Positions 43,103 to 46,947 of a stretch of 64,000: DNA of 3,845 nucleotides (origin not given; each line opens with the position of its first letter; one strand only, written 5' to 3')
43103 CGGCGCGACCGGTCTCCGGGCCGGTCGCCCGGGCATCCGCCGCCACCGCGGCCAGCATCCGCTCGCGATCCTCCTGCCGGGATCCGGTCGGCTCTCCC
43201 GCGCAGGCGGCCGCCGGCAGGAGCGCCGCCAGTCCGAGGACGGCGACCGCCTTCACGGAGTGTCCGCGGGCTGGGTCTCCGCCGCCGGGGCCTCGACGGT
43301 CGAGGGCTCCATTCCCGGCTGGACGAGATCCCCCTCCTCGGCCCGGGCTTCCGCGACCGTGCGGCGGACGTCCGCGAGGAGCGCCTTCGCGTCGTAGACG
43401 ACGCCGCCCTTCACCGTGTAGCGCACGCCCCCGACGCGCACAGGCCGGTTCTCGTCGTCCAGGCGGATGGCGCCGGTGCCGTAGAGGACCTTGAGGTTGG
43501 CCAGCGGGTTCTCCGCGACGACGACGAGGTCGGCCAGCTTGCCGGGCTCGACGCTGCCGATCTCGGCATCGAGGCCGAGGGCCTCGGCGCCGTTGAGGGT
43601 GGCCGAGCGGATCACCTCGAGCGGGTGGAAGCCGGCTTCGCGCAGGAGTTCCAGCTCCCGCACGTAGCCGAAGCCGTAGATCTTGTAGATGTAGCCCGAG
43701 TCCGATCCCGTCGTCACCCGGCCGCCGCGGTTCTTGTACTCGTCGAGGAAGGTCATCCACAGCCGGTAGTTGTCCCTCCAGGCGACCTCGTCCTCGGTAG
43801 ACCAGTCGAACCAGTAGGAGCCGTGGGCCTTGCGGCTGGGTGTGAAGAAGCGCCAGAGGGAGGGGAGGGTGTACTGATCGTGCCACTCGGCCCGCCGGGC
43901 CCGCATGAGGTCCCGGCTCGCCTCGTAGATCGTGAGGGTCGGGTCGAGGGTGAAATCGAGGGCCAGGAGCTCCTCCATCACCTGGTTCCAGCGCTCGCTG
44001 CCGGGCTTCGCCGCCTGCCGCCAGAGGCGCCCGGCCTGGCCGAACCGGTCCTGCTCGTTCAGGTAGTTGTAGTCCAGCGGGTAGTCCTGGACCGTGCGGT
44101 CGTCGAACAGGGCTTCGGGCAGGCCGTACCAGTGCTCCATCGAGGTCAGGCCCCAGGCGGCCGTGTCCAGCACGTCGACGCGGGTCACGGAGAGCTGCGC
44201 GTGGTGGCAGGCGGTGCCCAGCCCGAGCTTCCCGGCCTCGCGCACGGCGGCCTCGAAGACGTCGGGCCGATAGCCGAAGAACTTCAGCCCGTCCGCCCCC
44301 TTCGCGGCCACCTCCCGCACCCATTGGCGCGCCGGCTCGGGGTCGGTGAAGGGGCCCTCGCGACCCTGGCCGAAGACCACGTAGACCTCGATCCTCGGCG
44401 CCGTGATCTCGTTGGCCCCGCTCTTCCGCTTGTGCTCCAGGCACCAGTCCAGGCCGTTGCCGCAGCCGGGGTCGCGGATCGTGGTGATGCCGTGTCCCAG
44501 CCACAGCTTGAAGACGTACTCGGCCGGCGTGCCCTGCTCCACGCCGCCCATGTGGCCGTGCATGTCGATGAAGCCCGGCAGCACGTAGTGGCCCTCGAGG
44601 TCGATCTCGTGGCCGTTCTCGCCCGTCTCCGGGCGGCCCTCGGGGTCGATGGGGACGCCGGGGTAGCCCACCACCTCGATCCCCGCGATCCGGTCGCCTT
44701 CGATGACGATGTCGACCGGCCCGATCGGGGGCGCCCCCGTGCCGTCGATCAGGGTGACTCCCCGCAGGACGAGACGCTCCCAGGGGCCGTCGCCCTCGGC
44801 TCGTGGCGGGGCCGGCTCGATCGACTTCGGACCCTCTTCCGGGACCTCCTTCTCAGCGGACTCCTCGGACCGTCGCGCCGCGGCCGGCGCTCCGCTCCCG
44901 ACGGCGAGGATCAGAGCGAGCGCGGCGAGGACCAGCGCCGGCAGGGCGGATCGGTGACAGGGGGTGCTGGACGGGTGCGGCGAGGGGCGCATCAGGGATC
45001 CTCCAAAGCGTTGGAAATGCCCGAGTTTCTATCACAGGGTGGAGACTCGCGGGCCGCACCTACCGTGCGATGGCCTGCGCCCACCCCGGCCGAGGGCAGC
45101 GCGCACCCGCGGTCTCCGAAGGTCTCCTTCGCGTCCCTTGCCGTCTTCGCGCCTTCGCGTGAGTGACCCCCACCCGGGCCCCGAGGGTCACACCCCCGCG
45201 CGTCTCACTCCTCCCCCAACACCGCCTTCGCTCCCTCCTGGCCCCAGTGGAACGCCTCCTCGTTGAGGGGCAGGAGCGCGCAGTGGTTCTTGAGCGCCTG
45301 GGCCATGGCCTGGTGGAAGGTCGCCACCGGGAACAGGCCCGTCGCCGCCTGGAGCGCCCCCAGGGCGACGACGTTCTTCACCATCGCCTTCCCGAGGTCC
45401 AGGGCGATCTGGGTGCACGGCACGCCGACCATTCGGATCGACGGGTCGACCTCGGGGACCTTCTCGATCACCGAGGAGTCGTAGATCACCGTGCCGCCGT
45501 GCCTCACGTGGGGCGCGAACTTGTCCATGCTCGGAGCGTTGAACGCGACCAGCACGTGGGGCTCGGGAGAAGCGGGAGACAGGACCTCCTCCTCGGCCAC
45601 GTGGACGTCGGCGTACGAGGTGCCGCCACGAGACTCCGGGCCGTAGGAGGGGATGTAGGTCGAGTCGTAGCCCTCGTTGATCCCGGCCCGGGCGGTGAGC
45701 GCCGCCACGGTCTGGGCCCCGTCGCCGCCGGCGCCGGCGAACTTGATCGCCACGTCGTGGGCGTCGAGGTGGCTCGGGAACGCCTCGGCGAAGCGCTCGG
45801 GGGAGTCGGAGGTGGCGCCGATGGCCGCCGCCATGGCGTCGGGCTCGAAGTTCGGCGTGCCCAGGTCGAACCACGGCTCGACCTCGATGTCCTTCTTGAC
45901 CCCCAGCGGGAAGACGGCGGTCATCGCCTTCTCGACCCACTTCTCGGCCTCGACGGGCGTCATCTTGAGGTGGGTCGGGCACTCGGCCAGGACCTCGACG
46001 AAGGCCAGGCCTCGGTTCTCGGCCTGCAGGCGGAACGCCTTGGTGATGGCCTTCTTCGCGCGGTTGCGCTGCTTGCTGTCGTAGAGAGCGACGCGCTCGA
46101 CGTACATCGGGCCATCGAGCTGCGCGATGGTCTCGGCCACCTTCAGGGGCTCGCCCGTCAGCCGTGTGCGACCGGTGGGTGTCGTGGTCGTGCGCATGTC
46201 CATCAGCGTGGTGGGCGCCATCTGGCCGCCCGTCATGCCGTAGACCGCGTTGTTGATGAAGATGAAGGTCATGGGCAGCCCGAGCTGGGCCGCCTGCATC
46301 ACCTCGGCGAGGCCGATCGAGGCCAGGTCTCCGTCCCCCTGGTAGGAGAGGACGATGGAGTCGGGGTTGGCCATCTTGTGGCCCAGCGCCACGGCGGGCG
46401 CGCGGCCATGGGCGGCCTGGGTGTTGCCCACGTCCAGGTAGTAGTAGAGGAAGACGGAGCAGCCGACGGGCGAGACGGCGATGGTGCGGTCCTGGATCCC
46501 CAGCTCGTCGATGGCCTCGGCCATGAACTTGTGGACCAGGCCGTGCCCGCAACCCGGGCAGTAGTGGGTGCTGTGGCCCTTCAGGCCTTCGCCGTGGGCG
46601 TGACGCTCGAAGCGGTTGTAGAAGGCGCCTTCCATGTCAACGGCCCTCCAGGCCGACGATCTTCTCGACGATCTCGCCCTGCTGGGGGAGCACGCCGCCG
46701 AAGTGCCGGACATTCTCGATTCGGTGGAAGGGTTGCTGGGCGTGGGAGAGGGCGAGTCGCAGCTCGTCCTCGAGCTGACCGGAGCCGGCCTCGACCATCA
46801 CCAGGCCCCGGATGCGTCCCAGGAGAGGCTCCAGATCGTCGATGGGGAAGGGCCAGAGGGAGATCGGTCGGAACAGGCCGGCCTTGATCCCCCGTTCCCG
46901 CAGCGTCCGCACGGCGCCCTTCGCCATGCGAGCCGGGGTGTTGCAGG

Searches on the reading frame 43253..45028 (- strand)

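Call 50: search_protein_families(library=pfam, proteins=[window:43253-45028:-], max_evalue=0.0001)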
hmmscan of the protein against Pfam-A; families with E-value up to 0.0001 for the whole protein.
window:43253-45028:- (591 aa): 2 families
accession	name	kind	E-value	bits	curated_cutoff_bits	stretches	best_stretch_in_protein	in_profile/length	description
PF01979.26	Amidohydro_1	-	2.5e-20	73.5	25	1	431-514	239-328/345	Amidohydrolase family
PF07969.17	Amidohydro_3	-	7.4e-15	55.8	29.7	2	428-544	359-470/472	Amidohydrolase family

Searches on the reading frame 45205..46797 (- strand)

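Call 50: search_protein_families(library=pfam, proteins=[window:45205-46797:-], max_evalue=0.0001)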
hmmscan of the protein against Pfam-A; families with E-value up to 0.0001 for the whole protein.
window:45205-46797:- (530 aa): 2 families
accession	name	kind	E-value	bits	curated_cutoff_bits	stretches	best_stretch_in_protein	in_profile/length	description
PF01558.24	POR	-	8.4e-33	114.4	27.4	1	357-519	1-171/173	Pyruvate ferredoxin/flavodoxin oxidoreductase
PF02775.26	TPP_enzyme_C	-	2.3e-22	79.8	21.9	1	120-269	21-151/151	Thiamine pyrophosphate enzyme, C-terminal TPP binding domain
